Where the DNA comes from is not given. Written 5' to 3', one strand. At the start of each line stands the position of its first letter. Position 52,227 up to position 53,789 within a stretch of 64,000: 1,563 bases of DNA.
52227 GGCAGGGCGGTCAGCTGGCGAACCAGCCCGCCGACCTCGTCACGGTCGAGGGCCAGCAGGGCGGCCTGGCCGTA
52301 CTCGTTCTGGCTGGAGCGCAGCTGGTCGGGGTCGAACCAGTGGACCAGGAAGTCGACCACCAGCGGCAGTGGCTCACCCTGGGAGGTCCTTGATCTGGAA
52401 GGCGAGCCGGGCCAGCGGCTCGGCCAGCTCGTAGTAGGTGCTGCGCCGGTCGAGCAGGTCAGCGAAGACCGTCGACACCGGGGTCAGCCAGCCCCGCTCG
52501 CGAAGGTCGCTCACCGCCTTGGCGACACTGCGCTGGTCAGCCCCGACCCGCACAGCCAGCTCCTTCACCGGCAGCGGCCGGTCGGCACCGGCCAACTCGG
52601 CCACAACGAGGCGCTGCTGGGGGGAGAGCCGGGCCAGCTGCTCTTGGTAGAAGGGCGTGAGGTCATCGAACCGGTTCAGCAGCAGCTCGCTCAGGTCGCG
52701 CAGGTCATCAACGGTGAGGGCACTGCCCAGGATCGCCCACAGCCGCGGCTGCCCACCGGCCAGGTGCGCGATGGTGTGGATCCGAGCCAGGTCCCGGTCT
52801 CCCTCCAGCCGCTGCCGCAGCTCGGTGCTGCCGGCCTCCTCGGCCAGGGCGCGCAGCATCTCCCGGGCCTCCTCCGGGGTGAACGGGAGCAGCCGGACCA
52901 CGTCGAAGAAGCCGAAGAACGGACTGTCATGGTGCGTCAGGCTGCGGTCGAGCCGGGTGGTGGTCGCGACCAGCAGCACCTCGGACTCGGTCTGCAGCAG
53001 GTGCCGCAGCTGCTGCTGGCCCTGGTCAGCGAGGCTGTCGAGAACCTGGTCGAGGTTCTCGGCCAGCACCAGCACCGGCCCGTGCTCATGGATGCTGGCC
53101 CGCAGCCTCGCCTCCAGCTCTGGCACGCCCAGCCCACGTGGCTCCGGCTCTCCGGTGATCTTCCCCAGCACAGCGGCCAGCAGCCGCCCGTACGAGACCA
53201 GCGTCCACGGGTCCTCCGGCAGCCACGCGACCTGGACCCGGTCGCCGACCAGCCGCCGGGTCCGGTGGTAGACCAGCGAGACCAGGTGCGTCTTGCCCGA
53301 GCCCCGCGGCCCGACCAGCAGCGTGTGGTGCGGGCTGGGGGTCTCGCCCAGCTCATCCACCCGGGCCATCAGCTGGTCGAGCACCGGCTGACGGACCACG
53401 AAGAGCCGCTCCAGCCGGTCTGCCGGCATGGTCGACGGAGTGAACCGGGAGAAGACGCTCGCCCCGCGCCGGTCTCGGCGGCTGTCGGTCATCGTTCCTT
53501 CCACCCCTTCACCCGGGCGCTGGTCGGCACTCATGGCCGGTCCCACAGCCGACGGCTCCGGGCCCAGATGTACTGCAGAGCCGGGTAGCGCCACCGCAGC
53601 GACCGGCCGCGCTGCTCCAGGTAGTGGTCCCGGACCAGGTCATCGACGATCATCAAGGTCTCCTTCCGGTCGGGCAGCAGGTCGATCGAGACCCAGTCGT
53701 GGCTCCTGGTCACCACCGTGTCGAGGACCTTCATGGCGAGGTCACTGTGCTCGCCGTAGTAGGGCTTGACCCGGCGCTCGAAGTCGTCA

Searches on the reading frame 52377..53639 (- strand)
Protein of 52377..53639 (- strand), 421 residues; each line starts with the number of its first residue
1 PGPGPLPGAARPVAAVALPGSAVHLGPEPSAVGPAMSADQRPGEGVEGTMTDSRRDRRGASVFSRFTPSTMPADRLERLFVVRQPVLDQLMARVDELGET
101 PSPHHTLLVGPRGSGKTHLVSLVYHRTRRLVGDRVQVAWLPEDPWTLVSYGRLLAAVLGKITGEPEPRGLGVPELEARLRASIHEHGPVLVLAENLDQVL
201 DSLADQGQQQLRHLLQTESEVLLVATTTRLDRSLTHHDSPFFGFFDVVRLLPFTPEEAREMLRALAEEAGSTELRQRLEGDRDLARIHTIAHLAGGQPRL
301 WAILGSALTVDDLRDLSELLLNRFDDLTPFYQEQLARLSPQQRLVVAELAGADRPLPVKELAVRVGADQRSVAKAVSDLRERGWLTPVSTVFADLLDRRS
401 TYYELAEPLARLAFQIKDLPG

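Call 37: search_protein_families(library=pfam, proteins=[window:52377-53639:-], max_evalue=0.00001)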
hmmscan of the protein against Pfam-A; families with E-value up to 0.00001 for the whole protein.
window:52377-53639:- (421 aa): 2 families
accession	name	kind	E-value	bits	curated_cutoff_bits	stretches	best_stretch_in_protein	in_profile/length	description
PF24389.1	ORC-CDC6-like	-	2.9e-06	26.8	27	1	62-119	2-48/571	ORC-CDC6-like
PF13191.12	AAA_16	-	9.1e-06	26.7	32.6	0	80-217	2-158/167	AAA ATPase domain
